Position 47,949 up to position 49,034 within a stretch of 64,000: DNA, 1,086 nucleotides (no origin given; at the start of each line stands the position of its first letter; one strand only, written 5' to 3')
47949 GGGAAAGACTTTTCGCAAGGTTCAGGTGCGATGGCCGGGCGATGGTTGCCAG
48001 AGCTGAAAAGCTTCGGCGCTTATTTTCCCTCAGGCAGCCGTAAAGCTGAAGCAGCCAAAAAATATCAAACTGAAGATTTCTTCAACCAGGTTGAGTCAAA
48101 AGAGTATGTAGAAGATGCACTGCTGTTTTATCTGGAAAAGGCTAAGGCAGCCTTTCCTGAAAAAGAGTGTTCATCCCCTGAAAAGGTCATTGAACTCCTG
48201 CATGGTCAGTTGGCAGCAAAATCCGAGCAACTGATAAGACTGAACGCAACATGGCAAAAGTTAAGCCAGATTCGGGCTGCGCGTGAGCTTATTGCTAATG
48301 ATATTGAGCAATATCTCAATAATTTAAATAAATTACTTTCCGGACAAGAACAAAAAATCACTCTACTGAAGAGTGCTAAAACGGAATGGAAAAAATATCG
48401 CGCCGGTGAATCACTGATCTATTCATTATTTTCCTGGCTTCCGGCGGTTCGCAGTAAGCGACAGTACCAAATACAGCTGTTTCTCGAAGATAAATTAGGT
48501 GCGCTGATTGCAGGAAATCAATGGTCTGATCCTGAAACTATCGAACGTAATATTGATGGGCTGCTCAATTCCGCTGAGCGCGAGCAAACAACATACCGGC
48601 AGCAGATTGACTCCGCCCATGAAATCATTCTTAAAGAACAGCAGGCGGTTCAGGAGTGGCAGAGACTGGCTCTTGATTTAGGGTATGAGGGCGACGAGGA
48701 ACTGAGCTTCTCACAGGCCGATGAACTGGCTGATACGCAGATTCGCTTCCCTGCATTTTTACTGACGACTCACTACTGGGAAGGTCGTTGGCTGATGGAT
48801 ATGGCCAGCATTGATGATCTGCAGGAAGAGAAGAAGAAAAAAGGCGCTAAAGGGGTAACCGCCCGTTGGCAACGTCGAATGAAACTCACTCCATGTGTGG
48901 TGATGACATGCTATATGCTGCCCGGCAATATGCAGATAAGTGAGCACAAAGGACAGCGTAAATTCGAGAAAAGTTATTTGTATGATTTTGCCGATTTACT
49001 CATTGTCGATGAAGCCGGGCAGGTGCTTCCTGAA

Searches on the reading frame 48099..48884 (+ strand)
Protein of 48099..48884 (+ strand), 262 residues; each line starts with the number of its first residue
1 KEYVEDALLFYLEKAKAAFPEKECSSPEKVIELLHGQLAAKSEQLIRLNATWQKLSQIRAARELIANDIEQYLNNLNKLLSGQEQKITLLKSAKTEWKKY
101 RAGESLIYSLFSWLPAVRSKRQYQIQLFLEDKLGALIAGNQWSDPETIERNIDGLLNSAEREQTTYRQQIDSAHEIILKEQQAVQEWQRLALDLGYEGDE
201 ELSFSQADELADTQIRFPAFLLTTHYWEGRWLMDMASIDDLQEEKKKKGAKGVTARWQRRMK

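Call 72: search_protein_families(library=phrogs, proteins=[window:48099-48884:+], max_evalue=1)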
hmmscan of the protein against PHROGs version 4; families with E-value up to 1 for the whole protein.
window:48099-48884:+ (262 aa): 1 family
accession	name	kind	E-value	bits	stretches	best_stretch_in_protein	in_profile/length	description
phrog_33671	-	unknown function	0.2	12.9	1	48-99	96-143/161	-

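Call 74: search_solved_structures(query=window:48099-48884:+, max_evalue=10)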
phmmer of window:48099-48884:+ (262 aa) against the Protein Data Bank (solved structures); distinct sequences matched with E-value up to 10: 2.
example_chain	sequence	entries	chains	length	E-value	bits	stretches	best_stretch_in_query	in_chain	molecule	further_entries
9y6s_7L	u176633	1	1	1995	0.029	17.1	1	30-164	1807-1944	Guanine nucleotide-binding protein subunit beta-like protein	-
3fec_A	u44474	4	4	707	0.73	12.5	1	60-103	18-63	Glutamate carboxypeptidase III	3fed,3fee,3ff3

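Call 75: search_protein_families(library=pfam, proteins=[window:48099-48884:+], max_evalue=10)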
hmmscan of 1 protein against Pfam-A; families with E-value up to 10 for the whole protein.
window:48099-48884:+ (262 aa): 0 families
